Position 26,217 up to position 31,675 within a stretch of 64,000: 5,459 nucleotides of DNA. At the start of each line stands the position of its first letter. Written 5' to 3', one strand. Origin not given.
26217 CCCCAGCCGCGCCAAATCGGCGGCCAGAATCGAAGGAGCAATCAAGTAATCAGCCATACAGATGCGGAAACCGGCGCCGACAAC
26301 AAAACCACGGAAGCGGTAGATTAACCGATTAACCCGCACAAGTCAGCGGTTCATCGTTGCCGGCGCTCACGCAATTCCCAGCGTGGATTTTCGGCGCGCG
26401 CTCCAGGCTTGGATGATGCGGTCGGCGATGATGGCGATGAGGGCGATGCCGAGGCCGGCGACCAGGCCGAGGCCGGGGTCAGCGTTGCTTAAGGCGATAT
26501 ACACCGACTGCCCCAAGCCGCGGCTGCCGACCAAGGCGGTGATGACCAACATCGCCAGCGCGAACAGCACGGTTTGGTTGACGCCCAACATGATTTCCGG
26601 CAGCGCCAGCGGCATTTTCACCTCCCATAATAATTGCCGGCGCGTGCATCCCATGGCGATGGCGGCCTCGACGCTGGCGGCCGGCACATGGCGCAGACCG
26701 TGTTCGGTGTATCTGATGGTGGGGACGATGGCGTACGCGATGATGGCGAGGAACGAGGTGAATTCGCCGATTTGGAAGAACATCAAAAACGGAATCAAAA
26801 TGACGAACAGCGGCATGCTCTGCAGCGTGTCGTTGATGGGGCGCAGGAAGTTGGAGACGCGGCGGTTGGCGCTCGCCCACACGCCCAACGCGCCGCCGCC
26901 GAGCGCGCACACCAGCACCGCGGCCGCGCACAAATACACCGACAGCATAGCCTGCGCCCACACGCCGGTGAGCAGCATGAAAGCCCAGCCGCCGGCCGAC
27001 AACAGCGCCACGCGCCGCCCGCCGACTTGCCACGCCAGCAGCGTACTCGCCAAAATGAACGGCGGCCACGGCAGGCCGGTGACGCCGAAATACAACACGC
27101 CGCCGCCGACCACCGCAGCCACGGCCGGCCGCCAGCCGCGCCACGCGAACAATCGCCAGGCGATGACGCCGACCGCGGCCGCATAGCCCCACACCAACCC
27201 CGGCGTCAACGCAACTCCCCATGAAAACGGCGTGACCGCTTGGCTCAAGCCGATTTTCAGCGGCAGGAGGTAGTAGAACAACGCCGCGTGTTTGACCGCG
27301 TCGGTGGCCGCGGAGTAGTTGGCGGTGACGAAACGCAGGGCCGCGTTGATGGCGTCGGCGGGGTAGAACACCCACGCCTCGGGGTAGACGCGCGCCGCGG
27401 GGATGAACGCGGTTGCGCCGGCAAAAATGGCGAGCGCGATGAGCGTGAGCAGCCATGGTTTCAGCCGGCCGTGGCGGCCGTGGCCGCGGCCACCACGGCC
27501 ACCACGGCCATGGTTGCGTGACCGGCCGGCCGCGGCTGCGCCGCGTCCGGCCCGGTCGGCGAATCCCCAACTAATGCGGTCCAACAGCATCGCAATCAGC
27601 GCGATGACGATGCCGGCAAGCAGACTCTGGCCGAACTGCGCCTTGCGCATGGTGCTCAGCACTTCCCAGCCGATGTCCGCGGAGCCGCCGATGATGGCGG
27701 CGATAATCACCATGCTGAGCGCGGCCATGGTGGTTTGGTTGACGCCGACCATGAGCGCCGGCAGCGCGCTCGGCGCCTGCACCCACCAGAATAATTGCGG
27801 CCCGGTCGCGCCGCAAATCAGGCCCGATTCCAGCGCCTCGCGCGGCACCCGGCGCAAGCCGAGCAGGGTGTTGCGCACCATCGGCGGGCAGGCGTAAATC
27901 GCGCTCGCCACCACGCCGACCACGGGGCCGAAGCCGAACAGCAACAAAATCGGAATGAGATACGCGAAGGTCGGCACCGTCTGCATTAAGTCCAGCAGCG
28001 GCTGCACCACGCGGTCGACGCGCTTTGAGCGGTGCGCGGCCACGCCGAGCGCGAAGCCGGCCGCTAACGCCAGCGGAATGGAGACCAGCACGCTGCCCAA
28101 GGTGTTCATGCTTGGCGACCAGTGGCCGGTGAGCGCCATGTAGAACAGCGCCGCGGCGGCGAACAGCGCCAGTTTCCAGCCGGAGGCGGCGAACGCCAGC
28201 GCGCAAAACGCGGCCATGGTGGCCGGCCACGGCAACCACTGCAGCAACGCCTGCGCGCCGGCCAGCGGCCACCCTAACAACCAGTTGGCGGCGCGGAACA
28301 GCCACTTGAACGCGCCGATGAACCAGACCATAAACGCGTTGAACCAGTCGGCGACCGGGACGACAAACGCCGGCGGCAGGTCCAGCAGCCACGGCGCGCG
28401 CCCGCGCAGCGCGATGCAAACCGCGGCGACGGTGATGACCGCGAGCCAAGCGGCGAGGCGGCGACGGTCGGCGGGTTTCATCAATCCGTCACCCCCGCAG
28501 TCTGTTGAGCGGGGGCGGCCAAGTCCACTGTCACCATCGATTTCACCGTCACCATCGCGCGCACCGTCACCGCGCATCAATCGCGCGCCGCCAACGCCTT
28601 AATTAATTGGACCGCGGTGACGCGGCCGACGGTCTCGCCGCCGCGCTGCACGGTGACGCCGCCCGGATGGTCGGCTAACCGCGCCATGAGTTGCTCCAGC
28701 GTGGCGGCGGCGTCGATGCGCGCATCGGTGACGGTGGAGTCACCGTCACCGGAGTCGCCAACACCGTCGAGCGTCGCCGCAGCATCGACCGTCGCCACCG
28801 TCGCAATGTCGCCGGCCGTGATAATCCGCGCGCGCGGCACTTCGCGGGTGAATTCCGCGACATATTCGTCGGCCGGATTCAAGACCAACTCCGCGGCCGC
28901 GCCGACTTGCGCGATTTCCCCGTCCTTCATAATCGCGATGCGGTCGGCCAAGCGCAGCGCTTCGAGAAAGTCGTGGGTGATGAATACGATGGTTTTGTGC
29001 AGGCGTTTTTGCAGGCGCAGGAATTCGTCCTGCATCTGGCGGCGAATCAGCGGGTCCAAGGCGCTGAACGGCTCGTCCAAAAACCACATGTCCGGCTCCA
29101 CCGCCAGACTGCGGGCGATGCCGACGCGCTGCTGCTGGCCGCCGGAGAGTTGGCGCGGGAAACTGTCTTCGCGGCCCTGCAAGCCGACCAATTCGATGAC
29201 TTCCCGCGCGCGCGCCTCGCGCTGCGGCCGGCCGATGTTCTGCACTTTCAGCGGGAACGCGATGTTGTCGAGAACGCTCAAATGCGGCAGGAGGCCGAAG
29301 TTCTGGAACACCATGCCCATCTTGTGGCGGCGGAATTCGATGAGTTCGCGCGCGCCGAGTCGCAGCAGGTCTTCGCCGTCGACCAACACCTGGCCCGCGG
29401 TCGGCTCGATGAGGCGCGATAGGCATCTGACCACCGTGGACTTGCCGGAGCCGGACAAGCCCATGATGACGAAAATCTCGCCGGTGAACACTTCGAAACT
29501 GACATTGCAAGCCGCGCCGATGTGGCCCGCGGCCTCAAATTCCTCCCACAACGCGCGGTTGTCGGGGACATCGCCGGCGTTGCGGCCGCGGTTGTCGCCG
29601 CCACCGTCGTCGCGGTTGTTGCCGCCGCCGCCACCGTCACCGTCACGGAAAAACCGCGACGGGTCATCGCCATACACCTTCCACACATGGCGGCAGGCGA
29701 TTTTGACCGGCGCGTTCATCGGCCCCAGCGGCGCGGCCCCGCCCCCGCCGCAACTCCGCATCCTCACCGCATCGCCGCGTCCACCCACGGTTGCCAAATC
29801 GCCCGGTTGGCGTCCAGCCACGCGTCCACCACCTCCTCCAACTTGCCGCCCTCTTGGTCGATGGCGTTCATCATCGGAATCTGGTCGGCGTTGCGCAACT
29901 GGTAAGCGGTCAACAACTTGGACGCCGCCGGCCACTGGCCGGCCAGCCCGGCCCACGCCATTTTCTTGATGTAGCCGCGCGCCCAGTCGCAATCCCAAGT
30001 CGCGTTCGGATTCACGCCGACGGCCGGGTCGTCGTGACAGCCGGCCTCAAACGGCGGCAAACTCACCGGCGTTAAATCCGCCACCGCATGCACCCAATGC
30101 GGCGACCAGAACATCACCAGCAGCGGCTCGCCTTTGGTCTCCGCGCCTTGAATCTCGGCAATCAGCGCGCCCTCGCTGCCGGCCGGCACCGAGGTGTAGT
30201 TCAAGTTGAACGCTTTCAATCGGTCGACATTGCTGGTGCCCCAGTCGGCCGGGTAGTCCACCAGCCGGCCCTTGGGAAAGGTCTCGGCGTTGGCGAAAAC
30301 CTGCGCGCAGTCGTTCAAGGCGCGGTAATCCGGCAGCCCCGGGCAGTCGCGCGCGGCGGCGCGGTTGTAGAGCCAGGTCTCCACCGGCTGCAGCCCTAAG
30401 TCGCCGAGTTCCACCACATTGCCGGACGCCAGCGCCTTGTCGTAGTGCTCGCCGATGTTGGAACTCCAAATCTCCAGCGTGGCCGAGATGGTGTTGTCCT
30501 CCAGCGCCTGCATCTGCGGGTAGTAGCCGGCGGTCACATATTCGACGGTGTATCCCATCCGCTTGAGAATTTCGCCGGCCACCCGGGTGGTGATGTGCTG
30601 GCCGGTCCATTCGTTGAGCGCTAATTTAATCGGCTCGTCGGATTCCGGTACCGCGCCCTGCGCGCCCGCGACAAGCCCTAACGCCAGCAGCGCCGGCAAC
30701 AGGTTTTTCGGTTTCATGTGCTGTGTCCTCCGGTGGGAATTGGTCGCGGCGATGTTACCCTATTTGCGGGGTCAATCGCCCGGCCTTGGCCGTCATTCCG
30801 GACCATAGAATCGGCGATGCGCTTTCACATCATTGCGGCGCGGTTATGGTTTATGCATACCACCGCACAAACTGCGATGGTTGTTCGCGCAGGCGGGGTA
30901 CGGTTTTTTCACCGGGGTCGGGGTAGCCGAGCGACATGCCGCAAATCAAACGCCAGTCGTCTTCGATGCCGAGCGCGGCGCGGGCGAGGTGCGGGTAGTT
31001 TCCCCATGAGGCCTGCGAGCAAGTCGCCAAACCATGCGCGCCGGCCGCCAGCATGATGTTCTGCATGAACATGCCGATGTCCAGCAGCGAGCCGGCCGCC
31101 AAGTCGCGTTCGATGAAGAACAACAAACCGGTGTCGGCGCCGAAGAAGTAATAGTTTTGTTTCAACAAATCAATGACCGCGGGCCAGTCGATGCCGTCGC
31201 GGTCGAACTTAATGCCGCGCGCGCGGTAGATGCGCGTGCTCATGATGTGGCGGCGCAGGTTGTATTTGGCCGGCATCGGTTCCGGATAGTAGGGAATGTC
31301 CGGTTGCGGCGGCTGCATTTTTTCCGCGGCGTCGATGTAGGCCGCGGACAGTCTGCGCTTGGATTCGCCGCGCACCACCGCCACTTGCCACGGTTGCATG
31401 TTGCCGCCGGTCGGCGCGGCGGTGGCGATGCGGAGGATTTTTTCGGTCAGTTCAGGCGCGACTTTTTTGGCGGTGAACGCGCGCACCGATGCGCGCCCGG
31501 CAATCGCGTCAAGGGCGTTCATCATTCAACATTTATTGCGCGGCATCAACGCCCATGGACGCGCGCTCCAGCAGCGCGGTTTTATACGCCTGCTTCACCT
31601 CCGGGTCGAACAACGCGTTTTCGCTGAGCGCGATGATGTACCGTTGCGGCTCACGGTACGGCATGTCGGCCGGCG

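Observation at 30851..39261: Compact operon combining a LanM-like enzyme, a SagB-type dehydrogenase, an FAD-linked oxidase, an exported PBP-like protein and a nitroreductase, with no visible precursor peptide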

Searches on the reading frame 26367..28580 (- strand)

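Call 3: search_protein_families(library=pfam, proteins=[window:26367-28580:-], max_evalue=0.01)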
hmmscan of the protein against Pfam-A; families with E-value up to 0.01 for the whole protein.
window:26367-28580:- (737 aa): 1 family
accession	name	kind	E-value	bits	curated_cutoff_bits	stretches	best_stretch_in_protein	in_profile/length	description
PF00528.27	BPD_transp_1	-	8.8e-40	136.8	26.4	2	563-729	2-181/184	Binding-protein-dependent transport system inner membrane component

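Call 4: search_protein_families(library=ncbifam, proteins=[window:26367-28580:-], max_evalue=0.01)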
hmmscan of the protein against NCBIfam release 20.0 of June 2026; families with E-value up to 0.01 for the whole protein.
window:26367-28580:- (737 aa): 18 families
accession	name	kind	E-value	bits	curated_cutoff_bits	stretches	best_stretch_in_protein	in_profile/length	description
TIGR03416.1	ABC_choXWV_perm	equivalog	2e-110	368.5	363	2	73-336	3-266/267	choline ABC transporter permease subunit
NF008196.0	PRK10952.1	equivalog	6.4e-103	344.3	439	2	72-340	61-328/356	glycine betaine/L-proline ABC transporter permease ProW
NF007545.0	PRK10160.1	equivalog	1.5e-21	77.1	342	2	146-334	70-257/275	taurine ABC transporter permease TauC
NF040733.1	ABC_perm_U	equivalog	4e-20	72.4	295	2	160-336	61-237/251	ABC transporter permease subunit SaoP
TIGR01183.1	ntrB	equivalog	4e-16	59.3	209.05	2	160-336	22-198/202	nitrate ABC transporter permease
NF008470.0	PRK11365.1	equivalog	5.6e-13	48.9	347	2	92-334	7-239/263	aliphatic sulfonate ABC transporter permease SsuC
TIGR00974.1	3a0107s02c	equivalog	3.3e-12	46.1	193.45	2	539-667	51-190/272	phosphate ABC transporter permease PstA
TIGR01097.1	PhnE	equivalog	1.5e-08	34.5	216.7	2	153-337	57-244/252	phosphonate ABC transporter, permease protein PhnE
TIGR03226.1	PhnU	equivalog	1.5e-08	34.4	283.45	2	208-334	170-293/311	2-aminoethylphosphonate ABC transporter permease subunit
TIGR02138.1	phosphate_pstC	equivalog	1.6e-07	30.7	196.45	2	611-668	156-214/296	phosphate ABC transporter permease subunit PstC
TIGR00969.1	3a0106s02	subfamily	8.2e-07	28.8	240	1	221-332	144-261/272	sulfate ABC transporter permease subunit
NF008049.0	PRK10782.1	subfamily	1.4e-06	28.2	212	1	571-694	48-177/217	methionine ABC transporter permease MetI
NF011624.0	PRK15050.1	equivalog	1.8e-06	27.3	247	2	611-690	166-245/297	2-aminoethylphosphonate ABC transporter permease subunit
NF008430.0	PRK11268.1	equivalog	1.9e-06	27.1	439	1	476-670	18-217/295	phosphate ABC transporter permease PstA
TIGR02141.1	modB_ABC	equivalog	6.5e-05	22.7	182.6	1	209-281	72-142/208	molybdate ABC transporter permease subunit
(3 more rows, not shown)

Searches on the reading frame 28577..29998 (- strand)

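Call 3: search_protein_families(library=pfam, proteins=[window:28577-29998:-], max_evalue=0.01)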
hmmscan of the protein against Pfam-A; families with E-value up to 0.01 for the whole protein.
window:28577-29998:- (473 aa): 5 families
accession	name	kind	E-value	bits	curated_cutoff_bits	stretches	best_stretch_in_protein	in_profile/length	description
PF00005.33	ABC_tran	-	3.1e-35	122.2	25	1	165-311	3-136/137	ABC transporter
PF13304.12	AAA_21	-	1.4e-05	25.8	27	0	293-343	247-299/304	AAA domain, putative AbiEii toxin, Type IV TA system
PF13191.12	AAA_16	-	0.00021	22.3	32.6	1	172-212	21-63/167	AAA ATPase domain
PF13555.12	AAA_29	-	0.00029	21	27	0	173-200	22-49/61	P-loop containing region of AAA domain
PF00448.28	SRP54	-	0.0028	17.7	22.7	1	175-229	3-57/196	SRP54-type protein, GTPase domain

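Call 4: search_protein_families(library=ncbifam, proteins=[window:28577-29998:-], max_evalue=0.01)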
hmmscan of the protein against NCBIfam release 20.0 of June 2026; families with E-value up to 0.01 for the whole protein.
window:28577-29998:- (473 aa): 188 families (the best 25 are shown)
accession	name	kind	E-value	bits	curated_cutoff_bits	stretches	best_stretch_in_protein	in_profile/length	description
TIGR01186.1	proV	subfamily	7.8e-100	334.5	326.6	1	157-404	3-250/363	betaine/proline/choline family ABC transporter ATP-binding protein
TIGR03415.1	ABC_choXWV_ATP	equivalog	3.2e-85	286.4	483.75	1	155-408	32-290/382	choline ABC transporter ATP-binding protein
NF007480.0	PRK10070.1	equivalog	1.3e-83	281.1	444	1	165-407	46-288/400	glycine betaine/L-proline ABC transporter ATP-binding protein ProV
TIGR01187.1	potA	subfamily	1.6e-67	227.9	355.6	1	178-387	1-204/325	polyamine ABC transporter ATP-binding protein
TIGR03265.1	PhnT2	equivalog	8.9e-67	225.8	457.7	1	161-387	18-238/353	putative 2-aminoethylphosphonate ABC transporter ATP-binding protein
TIGR00968.1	3a0106s01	subfamily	9.5e-64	215.1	342.75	1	158-387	11-234/237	sulfate ABC transporter ATP-binding protein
NF040933.2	ABC_arch_GlcV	equivalog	1.9e-63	214.5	450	1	158-388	17-246/357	glucose ABC transporter ATP-binding protein GlcV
NF006987.0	PRK09452.1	equivalog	3e-61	207.2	482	1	165-388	35-252/378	spermidine/putrescine ABC transporter ATP-binding protein PotA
TIGR03258.1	PhnT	equivalog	6.2e-60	203.1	499.15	1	165-395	26-248/359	2-aminoethylphosphonate ABC transport system ATP-binding subunit PhnT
NF040840.2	tungstate_WtpC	equivalog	1.5e-59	202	440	1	165-384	18-231/347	tungstate ABC transporter ATP-binding protein WtpC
NF043075.1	MMSYN1_0197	equivalog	4.5e-58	196.8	550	1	165-385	20-234/341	spermidine/putrescine ABC transporter ATP-binding protein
NF008653.0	PRK11650.1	subfamily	1e-57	195.9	432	1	162-384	19-235/357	sn-glycerol-3-phosphate ABC transporter ATP-binding protein UgpC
NF008513.0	PRK11432.1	equivalog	2.8e-56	190.9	496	1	165-386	24-239/351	ferric ABC transporter ATP-binding protein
NF008233.0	PRK11000.1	equivalog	1.6e-55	188.4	568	1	158-384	14-234/369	maltose/maltodextrin ABC transporter ATP-binding protein MalK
NF008105.0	PRK10851.1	equivalog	1.9e-55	188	502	1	164-393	19-246/362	sulfate/thiosulfate ABC transporter ATP-binding protein CysA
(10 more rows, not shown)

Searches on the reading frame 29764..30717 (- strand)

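Call 3: search_protein_families(library=pfam, proteins=[window:29764-30717:-], max_evalue=0.01)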
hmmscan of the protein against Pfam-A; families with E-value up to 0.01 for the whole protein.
window:29764-30717:- (317 aa): 1 family
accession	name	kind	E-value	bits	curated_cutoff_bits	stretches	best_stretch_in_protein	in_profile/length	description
PF04069.17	OpuAC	-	5.9e-44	151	21.2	1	29-302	2-256/257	Substrate binding domain of ABC-type glycine betaine transport system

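Call 4: search_protein_families(library=ncbifam, proteins=[window:29764-30717:-], max_evalue=0.01)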
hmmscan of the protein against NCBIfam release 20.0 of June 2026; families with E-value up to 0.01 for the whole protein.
window:29764-30717:- (317 aa): 2 families
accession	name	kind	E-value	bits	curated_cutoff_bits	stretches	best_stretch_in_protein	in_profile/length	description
NF008334.0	PRK11119.1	equivalog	6.9e-13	48.4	215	1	20-316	21-327/331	glycine betaine/L-proline ABC transporter substrate-binding protein ProX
TIGR03414.1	ABC_choline_bnd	subfamily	6.7e-12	45.3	379.05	1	24-313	5-273/291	choline ABC transporter substrate-binding protein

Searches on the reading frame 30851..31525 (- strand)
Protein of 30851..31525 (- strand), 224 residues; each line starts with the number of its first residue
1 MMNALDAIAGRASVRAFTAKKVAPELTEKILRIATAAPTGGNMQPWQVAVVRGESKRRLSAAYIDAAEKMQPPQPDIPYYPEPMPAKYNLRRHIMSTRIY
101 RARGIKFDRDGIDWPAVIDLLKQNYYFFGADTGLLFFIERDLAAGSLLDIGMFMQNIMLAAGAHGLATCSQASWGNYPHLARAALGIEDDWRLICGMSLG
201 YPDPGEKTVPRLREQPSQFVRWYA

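Call 3: search_protein_families(library=pfam, proteins=[window:30851-31525:-], max_evalue=0.01)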
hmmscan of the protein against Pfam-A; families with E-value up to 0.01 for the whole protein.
window:30851-31525:- (224 aa): 2 families
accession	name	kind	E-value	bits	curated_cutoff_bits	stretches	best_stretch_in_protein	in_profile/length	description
PF00881.29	Nitroreductase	-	2.4e-29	103.1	23.5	1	8-201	1-167/167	Nitroreductase family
PF14512.11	TM1586_NiRdase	-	1.6e-10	41.4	27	1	144-204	78-135/215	Putative TM nitroreductase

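Call 4: search_protein_families(library=ncbifam, proteins=[window:30851-31525:-], max_evalue=0.01)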
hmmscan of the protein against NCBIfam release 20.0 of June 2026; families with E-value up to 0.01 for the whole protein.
window:30851-31525:- (224 aa): 10 families
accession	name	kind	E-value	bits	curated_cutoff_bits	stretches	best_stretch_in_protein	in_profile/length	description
TIGR02476.1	BluB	equivalog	1.5e-11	44.1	150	1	5-68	10-73/205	5,6-dimethylbenzimidazole synthase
NF008033.1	PRK10765.1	equivalog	2.9e-10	40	223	2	148-214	106-172/240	oxygen-insensitive NADPH nitroreductase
TIGR03553.1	F420_FbiB_CTERM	equivalog_domain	1.2e-08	35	249.55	1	7-60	2-56/194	F420 biosynthesis protein FbiB, C-terminal domain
NF008088.0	PRK10828.1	equivalog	3.4e-07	30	183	1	2-69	1-68/183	NAD(P)H nitroreductase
NF009810.0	PRK13294.1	equivalog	1.8e-06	27.2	304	1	6-59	256-310/449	coenzyme F420-0:L-glutamate ligase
NF047509.1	Rv3131_FMN_oxido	subfamily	2.8e-06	27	199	1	30-53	2-25/319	Acg family FMN-binding oxidoreductase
NF005901.0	PRK07877.1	equivalog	6.1e-06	24.7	476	1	15-52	365-402/722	Rv1355c family protein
NF003768.0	PRK05365.1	equivalog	2e-05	24.2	152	1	13-63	23-74/200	malonic semialdehyde reductase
NF011424.0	PRK14851.1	subfamily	0.00067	17.8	1170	1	17-50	318-351/679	hypothetical protein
NF008275.0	PRK11053.1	equivalog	0.0011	18.4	227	1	2-62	1-63/217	oxygen-insensitive NAD(P)H nitroreductase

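Call 84: search_solved_structures(query=window:30851-31525:-, max_evalue=0.001)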
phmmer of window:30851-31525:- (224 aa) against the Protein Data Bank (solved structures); distinct sequences matched with E-value up to 0.001: 38.
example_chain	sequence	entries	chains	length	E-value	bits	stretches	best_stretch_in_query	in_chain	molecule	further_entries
3gr3_A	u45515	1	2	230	1e-38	136.4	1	5-205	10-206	Nitroreductase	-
7dp0_A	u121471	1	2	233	7.1e-32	114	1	2-204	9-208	Nitroreductase family protein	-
7dp2_A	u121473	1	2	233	2.5e-31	112.2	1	2-204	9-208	Nitroreductase family protein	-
7dp1_A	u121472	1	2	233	1.2e-30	110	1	2-204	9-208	Nitroreductase family protein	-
2wzv_A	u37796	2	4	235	2.1e-25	92.8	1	7-204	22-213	NFNB PROTEIN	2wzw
4dn2_A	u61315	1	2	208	2.2e-10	43.7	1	2-65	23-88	Nitroreductase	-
5j62_A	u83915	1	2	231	4.2e-10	42.8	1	5-55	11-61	Putative reductase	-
3gfa_A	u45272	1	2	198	2.7e-08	36.9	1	6-59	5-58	Putative nitroreductase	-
4g8s_A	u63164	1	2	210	2.7e-08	36.8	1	2-61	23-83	Nitroreductase family protein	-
3e10_A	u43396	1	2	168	2.8e-08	36.8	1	5-53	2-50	Putative NADH Oxidase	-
8cqt_A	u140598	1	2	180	7.1e-08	35.5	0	146-208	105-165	Putative NADH dehydrogenase/NAD(P)H nitroreductase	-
3gag_A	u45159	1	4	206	1.1e-07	34.9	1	4-58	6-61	Putative NADH dehydrogenase, NADPH nitroreductase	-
3kwk_A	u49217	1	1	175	1.5e-07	34.4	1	4-68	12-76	Putative NADH dehydrogenase/NAD(P)H nitroreductase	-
2i7h_A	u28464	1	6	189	1.8e-07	34.2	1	6-66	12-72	Nitroreductase-like family protein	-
9exv_A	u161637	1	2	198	3.1e-07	33.4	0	3-65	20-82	Nitroreductase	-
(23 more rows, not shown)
